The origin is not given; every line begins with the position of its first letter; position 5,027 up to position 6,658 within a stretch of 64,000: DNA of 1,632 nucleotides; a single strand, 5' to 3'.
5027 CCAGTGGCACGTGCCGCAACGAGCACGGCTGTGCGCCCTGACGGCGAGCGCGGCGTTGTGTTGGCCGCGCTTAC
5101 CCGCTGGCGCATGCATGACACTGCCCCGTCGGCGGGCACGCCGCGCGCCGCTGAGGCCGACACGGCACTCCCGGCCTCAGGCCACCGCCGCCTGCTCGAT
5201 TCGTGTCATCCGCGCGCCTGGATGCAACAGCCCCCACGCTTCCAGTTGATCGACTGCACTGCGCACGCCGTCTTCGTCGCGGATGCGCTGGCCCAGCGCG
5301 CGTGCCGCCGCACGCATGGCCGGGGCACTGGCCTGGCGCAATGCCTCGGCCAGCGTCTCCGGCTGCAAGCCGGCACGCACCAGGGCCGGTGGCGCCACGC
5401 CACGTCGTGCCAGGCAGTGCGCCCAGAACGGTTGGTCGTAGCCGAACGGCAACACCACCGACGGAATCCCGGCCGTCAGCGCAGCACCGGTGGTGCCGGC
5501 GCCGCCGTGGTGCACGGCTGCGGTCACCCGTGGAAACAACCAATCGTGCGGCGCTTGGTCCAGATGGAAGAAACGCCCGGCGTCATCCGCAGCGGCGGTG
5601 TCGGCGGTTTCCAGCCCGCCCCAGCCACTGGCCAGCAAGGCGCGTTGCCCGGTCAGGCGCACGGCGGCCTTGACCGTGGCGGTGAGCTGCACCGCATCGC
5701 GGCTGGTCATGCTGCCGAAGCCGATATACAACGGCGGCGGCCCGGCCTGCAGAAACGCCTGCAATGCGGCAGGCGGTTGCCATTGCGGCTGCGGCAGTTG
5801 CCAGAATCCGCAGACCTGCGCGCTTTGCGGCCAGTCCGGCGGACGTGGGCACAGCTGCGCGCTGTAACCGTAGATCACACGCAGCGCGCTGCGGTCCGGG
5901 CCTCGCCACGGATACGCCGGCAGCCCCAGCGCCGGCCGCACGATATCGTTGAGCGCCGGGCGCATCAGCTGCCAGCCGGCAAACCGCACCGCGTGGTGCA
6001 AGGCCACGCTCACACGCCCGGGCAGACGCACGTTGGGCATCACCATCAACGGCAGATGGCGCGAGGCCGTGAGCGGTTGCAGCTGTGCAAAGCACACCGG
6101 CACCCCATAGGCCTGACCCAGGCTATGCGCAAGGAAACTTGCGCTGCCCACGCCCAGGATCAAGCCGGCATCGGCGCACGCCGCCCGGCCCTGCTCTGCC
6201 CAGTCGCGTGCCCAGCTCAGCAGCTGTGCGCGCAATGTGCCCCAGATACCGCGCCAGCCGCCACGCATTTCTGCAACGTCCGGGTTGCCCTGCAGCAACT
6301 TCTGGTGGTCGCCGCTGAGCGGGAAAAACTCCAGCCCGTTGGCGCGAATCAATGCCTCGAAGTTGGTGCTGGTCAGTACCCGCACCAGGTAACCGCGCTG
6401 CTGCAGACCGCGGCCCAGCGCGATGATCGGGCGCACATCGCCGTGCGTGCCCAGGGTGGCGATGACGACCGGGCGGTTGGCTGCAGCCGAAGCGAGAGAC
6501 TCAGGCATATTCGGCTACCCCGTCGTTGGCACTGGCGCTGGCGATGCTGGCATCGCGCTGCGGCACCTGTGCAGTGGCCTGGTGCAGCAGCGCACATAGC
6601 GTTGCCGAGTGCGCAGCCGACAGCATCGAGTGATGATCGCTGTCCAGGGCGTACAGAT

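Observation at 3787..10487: Compact NRPS / glycosyltransferase / membrane O-acyltransferase operon with no described product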

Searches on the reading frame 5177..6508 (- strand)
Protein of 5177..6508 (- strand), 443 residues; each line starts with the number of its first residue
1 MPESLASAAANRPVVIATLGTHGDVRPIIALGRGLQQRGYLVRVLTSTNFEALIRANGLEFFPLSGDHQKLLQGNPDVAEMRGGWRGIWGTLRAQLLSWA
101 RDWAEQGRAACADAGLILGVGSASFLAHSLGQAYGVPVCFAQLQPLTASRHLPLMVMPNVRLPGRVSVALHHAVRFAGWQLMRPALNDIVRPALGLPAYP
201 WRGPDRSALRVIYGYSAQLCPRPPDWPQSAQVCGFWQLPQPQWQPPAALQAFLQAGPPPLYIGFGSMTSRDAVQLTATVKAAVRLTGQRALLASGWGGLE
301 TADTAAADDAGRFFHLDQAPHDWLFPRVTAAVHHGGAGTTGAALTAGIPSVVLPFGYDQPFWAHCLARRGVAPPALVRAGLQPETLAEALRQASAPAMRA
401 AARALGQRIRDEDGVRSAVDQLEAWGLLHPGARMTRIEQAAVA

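Call 4: search_protein_families(library=pfam, proteins=[window:5177-6508:-], max_evalue=0.01)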
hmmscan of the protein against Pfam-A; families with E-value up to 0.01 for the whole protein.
window:5177-6508:- (443 aa): 2 families
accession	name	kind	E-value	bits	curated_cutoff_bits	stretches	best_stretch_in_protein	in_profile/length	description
PF06722.18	EryCIII-like_C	-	3e-12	47.2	31.7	1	318-405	38-125/145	Erythromycin biosynthesis protein CIII-like, C-terminal domain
PF03033.26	Glyco_transf_28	-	2.3e-10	41.1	26.2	1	14-115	1-96/139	Glycosyltransferase family 28 N-terminal domain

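Call 5: search_protein_families(library=ncbifam, proteins=[window:5177-6508:-], max_evalue=0.01)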
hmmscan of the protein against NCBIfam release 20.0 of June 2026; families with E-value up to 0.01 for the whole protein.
window:5177-6508:- (443 aa): 5 families
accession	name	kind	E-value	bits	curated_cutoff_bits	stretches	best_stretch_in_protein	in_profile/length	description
NF000354.1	glycotrans_Rgt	equivalog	1.7e-31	109.7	800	1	15-415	4-391/411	rifamycin-inactivating glycosyltransferase Rgt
TIGR04516.1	glycosyl_450act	subfamily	1.4e-11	44.2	440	1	317-423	305-411/418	activator-dependent family glycosyltransferase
TIGR01426.2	MGT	subfamily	5.5e-11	42.1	260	1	324-424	289-389/393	macrolide family glycosyltransferase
NF000362.1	self_GT_OleI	exception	6.9e-06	25.5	700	1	324-424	318-418/424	OleI family self-immunity macrolide glycosyltransferase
NF033129.1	macro_glyco_Mgt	subfamily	0.00015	20.9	700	1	329-424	295-390/393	macrolide-inactivating glycosyltransferase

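Call 24: find_homologous_proteins(query=window:5177-6508:-, max_evalue=1e-20)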
Query window:5177-6508:- (443 aa): 2590 proteins with E <= 1e-20 among 8000 candidates; the best 120 are listed.
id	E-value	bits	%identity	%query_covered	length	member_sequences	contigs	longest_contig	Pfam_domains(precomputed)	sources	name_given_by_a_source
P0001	1.1e-281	952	95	100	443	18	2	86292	PF06722.19,PF03033.27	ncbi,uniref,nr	ncbi:glycosyltransferase [Xanthomonas pisi]|uniref:Glycosyltransferase n=1 Tax=Xanthomonas pisi TaxI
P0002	2.0e-254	863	87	100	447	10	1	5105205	PF06722.19,PF03033.27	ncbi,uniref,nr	ncbi:glycosyltransferase [Xanthomonas citri]|uniref:glycosyltransferase n=1 Tax=Xanthomonas citri Ta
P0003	1.8e-253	859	87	100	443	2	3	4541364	PF06722.19,PF03033.27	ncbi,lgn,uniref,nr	ncbi:glucosyltransferase [Xanthomonas cucurbitae]|uniref:Glucosyltransferase n=1 Tax=Xanthomonas cuc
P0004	1.4e-252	857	86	100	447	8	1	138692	PF06722.19,PF03033.27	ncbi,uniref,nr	ncbi:glycosyltransferase family 1 protein [Xanthomonas melonis]|uniref:glycosyltransferase n=1 Tax=X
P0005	4.0e-247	839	85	100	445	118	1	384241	PF06722.19,PF03033.27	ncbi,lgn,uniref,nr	ncbi:glycosyltransferase [Xanthomonas arboricola]|uniref:glycosyltransferase n=1 Tax=Xanthomonas arb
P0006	7.9e-246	834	84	100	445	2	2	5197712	PF06722.19,PF03033.27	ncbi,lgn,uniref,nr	ncbi:glycosyltransferase [Xanthomonas cassavae CFBP 4642]|uniref:Glycosyltransferase n=1 Tax=Xanthom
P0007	1.8e-245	833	84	100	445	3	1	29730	PF06722.19,PF03033.27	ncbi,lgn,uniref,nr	ncbi:glycosyltransferase [Xanthomonas hortorum]|uniref:glycosyltransferase n=1 Tax=Xanthomonas horto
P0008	2.1e-245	833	84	100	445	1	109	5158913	PF06722.19,PF03033.27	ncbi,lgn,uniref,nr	ncbi:glycosyltransferase [Xanthomonas hortorum]|uniref:O-mycaminosyltylonolide 6-deoxyallosyltransfe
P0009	1.5e-243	827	83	100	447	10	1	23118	PF06722.19,PF03033.27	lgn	-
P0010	5.7e-242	822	83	100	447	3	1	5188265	PF06722.19,PF03033.27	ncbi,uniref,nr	ncbi:glycosyltransferase [Xanthomonas prunicola]|uniref:glycosyltransferase n=1 Tax=Xanthomonas prun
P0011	1.1e-239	814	83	100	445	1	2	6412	PF06722.19,PF03033.27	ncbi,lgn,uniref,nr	ncbi:glucosyltransferase [Xanthomonas populi]|uniref:Glucosyltransferase n=1 Tax=Xanthomonas populi 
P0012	2.0e-236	803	80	100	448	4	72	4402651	PF06722.19,PF03033.27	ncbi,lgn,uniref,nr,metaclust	ncbi:glycosyltransferase [Xanthomonas fragariae]|uniref:4'-demethylrebeccamycin synthase n=1 Tax=Xan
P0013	9.0e-226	768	80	100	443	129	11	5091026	PF06722.19,PF03033.27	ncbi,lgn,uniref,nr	ncbi:glycosyltransferase family 1 protein [Xanthomonas phaseoli pv. phaseoli]|uniref:Glucosyltransfe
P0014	7.1e-224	762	81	97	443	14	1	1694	PF06722.19,PF03033.27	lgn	-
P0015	9.8e-187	639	81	81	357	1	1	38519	PF06722.19,PF03033.27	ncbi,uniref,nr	ncbi:glucosyltransferase [Xanthomonas bromi]|uniref:Glucosyltransferase n=1 Tax=Xanthomonas bromi Ta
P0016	2.0e-184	632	68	95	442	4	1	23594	PF06722.19,PF03033.27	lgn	-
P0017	6.9e-184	630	67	96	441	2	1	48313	PF06722.19,PF03033.27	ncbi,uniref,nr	ncbi:glycosyltransferase [Xanthomonas sp. MUS 060]|uniref:glycosyltransferase n=1 Tax=Xanthomonas sp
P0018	1.3e-177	609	65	94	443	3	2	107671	PF06722.19,PF03033.27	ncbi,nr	ncbi:glycosyltransferase [Xanthomonas maliensis]|nr:glycosyltransferase [Xanthomonas maliensis] KAB7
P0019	8.9e-177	607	64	95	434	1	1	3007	PF06722.19,PF03033.27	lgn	-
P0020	3.0e-162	559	83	69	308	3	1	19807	PF06722.19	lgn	-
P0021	1.8e-161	556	60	97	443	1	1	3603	PF06722.19,PF03033.27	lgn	-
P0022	4.7e-160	552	60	97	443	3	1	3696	PF06722.19,PF03033.27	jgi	jgi:UDP:flavonoid glycosyltransferase YjiC (YdhE family)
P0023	1.1e-159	550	59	96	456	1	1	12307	PF06722.19,PF03033.27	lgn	-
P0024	1.7e-157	543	61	97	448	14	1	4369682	PF06722.19,PF03033.27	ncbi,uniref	ncbi:glycosyltransferase [[Pseudomonas] boreopolis]|uniref:glycosyltransferase n=1 Tax=Xanthomonas b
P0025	2.4e-156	539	58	97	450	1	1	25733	PF00201.25,PF06722.19,PF03033.27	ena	-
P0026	1.3e-153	530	58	100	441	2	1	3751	PF06722.19,PF03033.27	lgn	-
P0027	2.4e-150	520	58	97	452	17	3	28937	PF00201.25,PF06722.19,PF03033.27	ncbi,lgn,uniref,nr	ncbi:glycosyltransferase [Xanthomonas graminis]|uniref:Glucosyltransferase n=1 Tax=Xanthomonas grami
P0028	7.0e-148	511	54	94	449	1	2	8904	PF00201.25,PF06722.19,PF03033.27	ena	-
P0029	2.1e-146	507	88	58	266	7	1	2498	PF03033.27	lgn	-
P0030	7.5e-146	505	55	95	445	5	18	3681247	PF06722.19,PF03033.27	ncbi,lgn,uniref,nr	ncbi:glycosyltransferase [Xanthomonas albilineans]|uniref:glycosyltransferase n=1 Tax=Xanthomonas al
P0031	1.8e-145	503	54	94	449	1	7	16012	PF00201.25,PF06722.19,PF03033.27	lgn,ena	-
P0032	6.3e-145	502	57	97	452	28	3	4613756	PF00201.25,PF06722.19,PF03033.27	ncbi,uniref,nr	ncbi:glycosyltransferase [Xanthomonas translucens]|uniref:glycosyltransferase n=1 Tax=Xanthomonas ca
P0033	5.1e-144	499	52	97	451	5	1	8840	PF00201.25,PF06722.19,PF03033.27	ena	-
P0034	1.1e-142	494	54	94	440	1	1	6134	PF00201.25,PF06722.19,PF03033.27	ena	-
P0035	3.4e-141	489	54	94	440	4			PF00201.25,PF06722.19,PF03033.27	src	-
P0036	9.7e-141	488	52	98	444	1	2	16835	PF04101.23,PF06722.19,PF03033.27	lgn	-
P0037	1.4e-138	481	52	97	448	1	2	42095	PF06722.19,PF03033.27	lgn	-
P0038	1.7e-137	477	55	97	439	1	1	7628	PF00201.25,PF06722.19,PF03033.27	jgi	jgi:sterol 3beta-glucosyltransferase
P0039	5.6e-136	472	54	95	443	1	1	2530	PF00201.25,PF06722.19,PF03033.27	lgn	-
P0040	6.1e-136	472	55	95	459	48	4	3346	PF00201.25,PF06722.19,PF03033.27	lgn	-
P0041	9.3e-136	471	55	98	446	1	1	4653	PF00201.25,PF06722.19,PF03033.27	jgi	jgi:UDP:flavonoid glycosyltransferase YjiC (YdhE family)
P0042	1.5e-135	471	55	94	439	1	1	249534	PF00201.25,PF06722.19,PF03033.27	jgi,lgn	jgi:UDP:flavonoid glycosyltransferase YjiC (YdhE family)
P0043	6.0e-134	466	53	96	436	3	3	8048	PF00201.25,PF06722.19,PF03033.27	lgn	-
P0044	6.1e-134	465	52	99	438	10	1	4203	PF00201.25,PF06722.19,PF03033.27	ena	-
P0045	1.3e-133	464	53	94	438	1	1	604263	PF00201.25,PF06722.19,PF03033.27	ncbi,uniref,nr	ncbi:glycosyltransferase [Luteimonas aquatica]|uniref:glycosyltransferase n=1 Tax=Luteimonas aquatic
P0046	2.8e-133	463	52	97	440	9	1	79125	PF00201.25,PF06722.19,PF03033.27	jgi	jgi:sterol 3beta-glucosyltransferase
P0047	3.5e-133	463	51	100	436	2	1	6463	PF00201.25,PF06722.19,PF03033.27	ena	-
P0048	4.5e-133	463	51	97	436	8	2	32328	PF00201.25,PF06722.19,PF03033.27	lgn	-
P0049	9.5e-133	462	51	98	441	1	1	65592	PF00201.25,PF06722.19,PF03033.27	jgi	jgi:sterol 3beta-glucosyltransferase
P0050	1.2e-132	461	54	95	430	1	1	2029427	PF00201.25,PF06722.19,PF03033.27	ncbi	-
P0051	1.4e-132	461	52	94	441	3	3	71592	PF00201.25,PF06722.19,PF03033.27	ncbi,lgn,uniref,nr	ncbi:glycosyltransferase [Lysobacter antibioticus]|uniref:glycosyltransferase n=1 Tax=Lysobacter ant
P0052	3.8e-132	460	52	97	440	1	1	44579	PF00201.25,PF06722.19,PF03033.27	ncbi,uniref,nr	ncbi:glycosyltransferase [Frateuria defendens]|uniref:glycosyltransferase n=1 Tax=Frateuria defenden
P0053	7.8e-132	459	50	97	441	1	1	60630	PF00201.25,PF06722.19,PF03033.27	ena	-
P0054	9.4e-132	458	50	97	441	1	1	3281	PF00201.25,PF06722.19,PF03033.27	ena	-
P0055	9.8e-132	458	50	97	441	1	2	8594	PF00201.25,PF06722.19,PF03033.27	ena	-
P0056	9.9e-132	458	54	95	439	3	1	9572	PF00201.25,PF06722.19,PF03033.27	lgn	-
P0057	9.9e-132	458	53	95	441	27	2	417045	PF06722.19,PF03033.27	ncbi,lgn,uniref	ncbi:glycosyltransferase [Dyella sp. 2RAB6]|uniref:glycosyltransferase n=1 Tax=Dyella sp. 2RAB6 TaxI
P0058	1.2e-131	458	52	94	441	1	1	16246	PF00201.25,PF06722.19,PF03033.27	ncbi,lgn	ncbi:MAG: glycosyltransferase [Luteimonas sp.]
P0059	1.2e-131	458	50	97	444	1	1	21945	PF00201.25,PF06722.19,PF03033.27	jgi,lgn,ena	-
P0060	1.4e-131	458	51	95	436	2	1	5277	PF00201.25,PF06722.19,PF03033.27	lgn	-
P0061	1.9e-131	457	52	97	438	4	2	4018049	PF00201.25,PF06722.19,PF03033.27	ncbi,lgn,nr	ncbi:glycosyltransferase [Marilutibacter maris]|nr:glycosyltransferase [Lysobacter maris]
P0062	1.9e-131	457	52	94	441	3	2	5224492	PF00201.25,PF06722.19,PF03033.27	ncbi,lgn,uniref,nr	ncbi:glycosyltransferase [Lysobacter sp. BMK333-48F3]|uniref:glycosyltransferase n=1 Tax=Lysobacter 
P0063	2.0e-131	457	50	96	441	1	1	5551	PF00201.25,PF06722.19,PF03033.27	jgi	jgi:UDP:flavonoid glycosyltransferase YjiC (YdhE family)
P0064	2.0e-131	457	50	96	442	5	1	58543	PF00201.25,PF06722.19,PF03033.27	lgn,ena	-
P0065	2.1e-131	457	50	99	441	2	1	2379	PF00201.25,PF06722.19,PF03033.27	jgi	jgi:sterol 3beta-glucosyltransferase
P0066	3.5e-131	456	52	94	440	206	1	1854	PF00201.25,PF06722.19,PF03033.27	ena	-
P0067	4.3e-131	456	54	94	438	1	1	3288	PF00201.25,PF06722.19,PF03033.27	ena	-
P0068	4.5e-131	456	50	97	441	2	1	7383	PF00201.25,PF06722.19,PF03033.27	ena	-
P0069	8.1e-131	455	50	99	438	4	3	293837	PF00201.25,PF06722.19,PF03033.27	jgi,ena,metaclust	metaclust:\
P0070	9.1e-131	455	52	95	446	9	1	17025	PF00201.25,PF06722.19,PF03033.27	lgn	-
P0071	9.1e-131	455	50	96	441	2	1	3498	PF00201.25,PF06722.19,PF03033.27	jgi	jgi:sterol 3beta-glucosyltransferase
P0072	1.1e-130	455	51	98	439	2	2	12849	PF00201.25,PF06722.19,PF03033.27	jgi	-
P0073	1.2e-130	455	55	94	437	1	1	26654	PF00201.25,PF06722.19,PF03033.27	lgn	-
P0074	1.3e-130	455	52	94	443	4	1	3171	PF00201.25,PF06722.19,PF03033.27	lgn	-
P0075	1.8e-130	454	53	94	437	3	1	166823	PF00201.25,PF06722.19,PF03033.27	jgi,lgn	jgi:UDP:flavonoid glycosyltransferase YjiC (YdhE family)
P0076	1.9e-130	454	53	94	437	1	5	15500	PF00201.25,PF06722.19,PF03033.27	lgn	-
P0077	2.1e-130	454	51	94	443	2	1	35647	PF00201.25,PF06722.19,PF03033.27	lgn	-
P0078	2.2e-130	454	53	94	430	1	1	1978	PF00201.25,PF06722.19,PF03033.27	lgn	-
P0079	2.2e-130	454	51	97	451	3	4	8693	PF00201.25,PF06722.19,PF03033.27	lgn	-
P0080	4.3e-130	453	51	94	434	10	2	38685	PF00201.25,PF06722.19,PF03033.27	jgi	-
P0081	6.0e-130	452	52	98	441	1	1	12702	PF00201.25,PF06722.19,PF03033.27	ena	-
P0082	7.1e-130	452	52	94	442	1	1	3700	PF06722.19,PF03033.27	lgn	-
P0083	7.3e-130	452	50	94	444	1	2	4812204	PF00201.25,PF06722.19,PF03033.27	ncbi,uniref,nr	ncbi:glycosyltransferase [Dyella caseinilytica]|uniref:Glycosyltransferase family 1 protein n=1 Tax=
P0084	8.9e-130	452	51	97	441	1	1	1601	PF00201.25,PF06722.19,PF03033.27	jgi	jgi:sterol 3beta-glucosyltransferase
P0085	1.5e-129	451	50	97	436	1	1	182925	PF00201.25,PF06722.19,PF03033.27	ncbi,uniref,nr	ncbi:glycosyltransferase [Dyella choica]|uniref:Glycosyltransferase n=1 Tax=Dyella choica TaxID=1927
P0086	2.0e-129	451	50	97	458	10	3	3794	PF00201.25,PF06722.19,PF03033.27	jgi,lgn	jgi:sterol 3beta-glucosyltransferase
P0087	2.1e-129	451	49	97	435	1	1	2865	PF00201.25,PF06722.19,PF03033.27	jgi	jgi:sterol 3beta-glucosyltransferase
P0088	3.4e-129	450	54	94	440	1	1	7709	PF00201.25,PF06722.19,PF03033.27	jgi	-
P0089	3.8e-129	450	52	94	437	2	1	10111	PF00201.25,PF06722.19,PF03033.27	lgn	-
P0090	4.1e-129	450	52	94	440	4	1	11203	PF00201.25,PF06722.19,PF03033.27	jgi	jgi:sterol 3beta-glucosyltransferase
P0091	1.1e-128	448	51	94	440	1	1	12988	PF00201.25,PF06722.19,PF03033.27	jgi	jgi:sterol 3beta-glucosyltransferase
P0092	1.1e-128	448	51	94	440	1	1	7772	PF00201.25,PF06722.19,PF03033.27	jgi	jgi:sterol 3beta-glucosyltransferase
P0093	1.3e-128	448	53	94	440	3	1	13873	PF00201.25,PF06722.19,PF03033.27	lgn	-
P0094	2.1e-128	447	50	97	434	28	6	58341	PF00201.25,PF06722.19,PF03033.27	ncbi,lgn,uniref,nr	ncbi:glycosyltransferase [Dyella sp.]|uniref:glycosyltransferase n=1 Tax=Dyella sp. TaxID=1869338 Re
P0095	2.8e-128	447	52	94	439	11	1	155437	PF00201.25,PF06722.19,PF03033.27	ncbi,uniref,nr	ncbi:glycosyltransferase [Dyella subtropica]|uniref:glycosyltransferase n=1 Tax=Dyella subtropica Ta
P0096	3.6e-128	446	51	94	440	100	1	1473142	PF00201.25,PF06722.19,PF03033.27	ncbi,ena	-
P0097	4.8e-128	446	51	95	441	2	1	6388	PF00201.25,PF06722.19,PF03033.27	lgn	-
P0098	4.8e-128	446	52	98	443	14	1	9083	PF00201.25,PF06722.19,PF03033.27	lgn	-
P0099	5.6e-128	446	51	97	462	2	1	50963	PF00201.25,PF06722.19,PF03033.27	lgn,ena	-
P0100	7.8e-128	445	51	94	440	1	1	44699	PF00201.25,PF06722.19,PF03033.27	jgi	jgi:sterol 3beta-glucosyltransferase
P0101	8.9e-128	445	51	94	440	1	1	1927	PF00201.25,PF06722.19,PF03033.27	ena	-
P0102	9.6e-128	445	51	94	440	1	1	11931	PF00201.25,PF06722.19,PF03033.27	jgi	jgi:UDP:flavonoid glycosyltransferase YjiC (YdhE family)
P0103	9.9e-128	445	53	94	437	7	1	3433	PF00201.25,PF06722.19,PF03033.27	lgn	-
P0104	1.1e-127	445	50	96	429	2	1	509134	PF00201.25,PF06722.19,PF03033.27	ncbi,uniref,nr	ncbi:glycosyltransferase family 1 protein [Dyella sp. 7MK23]|uniref:Glycosyltransferase family 1 pro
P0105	1.8e-127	444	49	97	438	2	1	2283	PF00201.25,PF06722.19,PF03033.27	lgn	-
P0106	1.9e-127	444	50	94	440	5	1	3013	PF00201.25,PF06722.19,PF03033.27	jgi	jgi:UDP:flavonoid glycosyltransferase YjiC (YdhE family)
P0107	2.3e-127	444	50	95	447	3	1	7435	PF00201.25,PF06722.19,PF03033.27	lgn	-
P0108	2.5e-127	444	50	95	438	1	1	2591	PF00201.25,PF06722.19,PF03033.27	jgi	jgi:UDP:flavonoid glycosyltransferase YjiC (YdhE family)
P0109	2.6e-127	444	51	94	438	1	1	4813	PF00201.25,PF06722.19,PF03033.27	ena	-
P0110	3.4e-127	443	49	100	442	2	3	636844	PF00201.25,PF06722.19,PF03033.27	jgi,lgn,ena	-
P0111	5.9e-127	442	51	94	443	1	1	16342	PF00201.25,PF06722.19,PF03033.27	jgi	jgi:sterol 3beta-glucosyltransferase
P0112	8.1e-127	442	51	94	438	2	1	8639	PF00201.25,PF06722.19,PF03033.27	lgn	-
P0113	1.0e-126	442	52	95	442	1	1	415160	PF00201.25,PF06722.19,PF03033.27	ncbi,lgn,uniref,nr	ncbi:glycosyltransferase [Lysobacter sp. Root916]|uniref:glycosyltransferase n=1 Tax=Lysobacter sp. 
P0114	1.1e-126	442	52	97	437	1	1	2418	PF00201.25,PF06722.19,PF03033.27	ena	-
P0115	1.3e-126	441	52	95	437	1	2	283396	PF00201.25,PF06722.19,PF03033.27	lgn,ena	-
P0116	1.7e-126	441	50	94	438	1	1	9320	PF00201.25,PF06722.19,PF03033.27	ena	-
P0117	2.1e-126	441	50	95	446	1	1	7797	PF00201.25,PF06722.19,PF03033.27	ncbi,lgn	ncbi:MAG: glycosyltransferase [Thermoanaerobaculia bacterium]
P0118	2.3e-126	440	50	94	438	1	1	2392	PF00201.25,PF06722.19,PF03033.27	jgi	jgi:sterol 3beta-glucosyltransferase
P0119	2.9e-126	440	52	94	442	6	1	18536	PF00201.25,PF06722.19,PF03033.27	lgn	-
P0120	3.2e-126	440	50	94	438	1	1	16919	PF00201.25,PF06722.19,PF03033.27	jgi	jgi:sterol 3beta-glucosyltransferase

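Call 38: find_related_loci(query=A1, collection=genome_contigs, flank=10000)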
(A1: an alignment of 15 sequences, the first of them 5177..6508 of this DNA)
Query A1 (443 aa) in genome_contigs; peptide patterns used: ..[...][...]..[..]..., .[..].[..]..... (x = any residue, [..] = any of these).
600 stretches matched a pattern (row limit reached: there are more); 540 encode a relative of the query (tblastn E <= 1e-3); the best 80 are kept; 80 distinct loci.
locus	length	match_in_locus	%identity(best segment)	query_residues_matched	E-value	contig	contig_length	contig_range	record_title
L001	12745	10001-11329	95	1-443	0e+0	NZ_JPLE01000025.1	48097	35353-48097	Xanthomonas pisi DSM 18956 Contig_25, whole genome shotgun sequence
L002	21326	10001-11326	80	1-443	0e+0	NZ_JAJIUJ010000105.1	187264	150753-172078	Xanthomonas euvesicatoria pv. euvesicatoria strain ATCC 11633 Contig_109_77.6777, whole genome shotgun sequence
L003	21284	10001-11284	82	1-432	0e+0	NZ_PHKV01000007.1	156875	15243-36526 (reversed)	Xanthomonas prunicola strain CFBP 8353 CFBP835307, whole genome shotgun sequence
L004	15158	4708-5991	49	1-428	2e-124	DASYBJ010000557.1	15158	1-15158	MAG TPA_asm: Acidobacteriaceae bacterium isolate SMAG_U4904 k141_324665, whole genome shotgun sequence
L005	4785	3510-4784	48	1-425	3e-121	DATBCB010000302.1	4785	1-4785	MAG TPA_asm: Acidobacteriaceae bacterium isolate SMAG_U5774 k141_3373214, whole genome shotgun sequence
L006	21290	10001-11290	57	1-428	1e-131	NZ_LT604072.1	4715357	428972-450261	Xanthomonas translucens pv. translucens DSM 18974 isolate peng1 chromosome I, complete sequence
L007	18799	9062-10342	48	2-428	9e-100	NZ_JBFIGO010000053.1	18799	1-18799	MAG: Spongiibacter sp. isolate Mix_sand11.2021.09.Z.100 k141_2778897_length_18799_cov_12.2816, whole genome shotgun sequ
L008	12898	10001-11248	41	14-425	1e-87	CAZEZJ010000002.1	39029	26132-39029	MAG TPA_asm: uncultured Blastocatellaceae bacterium isolate binchicken_co174_37 genome assembly, contig: NODE_155_length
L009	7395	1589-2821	43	14-423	2e-85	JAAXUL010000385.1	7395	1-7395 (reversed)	MAG: Chloroflexales bacterium isolate W4_Combined_metabat2_035 W4_Combined_metabat2_035_NODE_4510, whole genome shotgun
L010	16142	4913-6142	39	14-419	3e-85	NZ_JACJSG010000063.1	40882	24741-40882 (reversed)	Anabaena azotica FACHB-119 contig63, whole genome shotgun sequence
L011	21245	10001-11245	40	14-425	5e-85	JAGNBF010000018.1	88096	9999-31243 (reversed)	MAG: Chloroflexota bacterium isolate Go_Eff_bin_125 Go_Eff_297_length_88096_cov_14.868886, whole genome shotgun sequence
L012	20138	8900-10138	39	14-423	6e-84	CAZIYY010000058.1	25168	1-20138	MAG TPA_asm: uncultured Anaerolinea sp. isolate SRP119689_co1_277 genome assembly, contig: NODE_2486_length_25168_cov_4.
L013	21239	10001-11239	38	14-423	5e-84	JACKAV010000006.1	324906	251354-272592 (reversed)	MAG: Anaerolineales bacterium isolate HK-STAS-CHLO-4 HK-STAS-CHLO-4_6, whole genome shotgun sequence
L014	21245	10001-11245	41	14-428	2e-83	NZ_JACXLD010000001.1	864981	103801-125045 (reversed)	Spongiibacter pelagi strain KMU-158 contig1, whole genome shotgun sequence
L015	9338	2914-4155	40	14-423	1e-83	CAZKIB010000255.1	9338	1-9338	MAG TPA_asm: uncultured Anaerolineaceae bacterium isolate SRP290908_co1_25 genome assembly, contig: NODE_10835_length_93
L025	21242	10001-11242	43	14-428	2e-80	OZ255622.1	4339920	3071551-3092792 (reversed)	MAG: Acetobacteraceae bacterium isolate 1866906f-c268-4c48-a265-377a97cac203 genome assembly, chromosome: 1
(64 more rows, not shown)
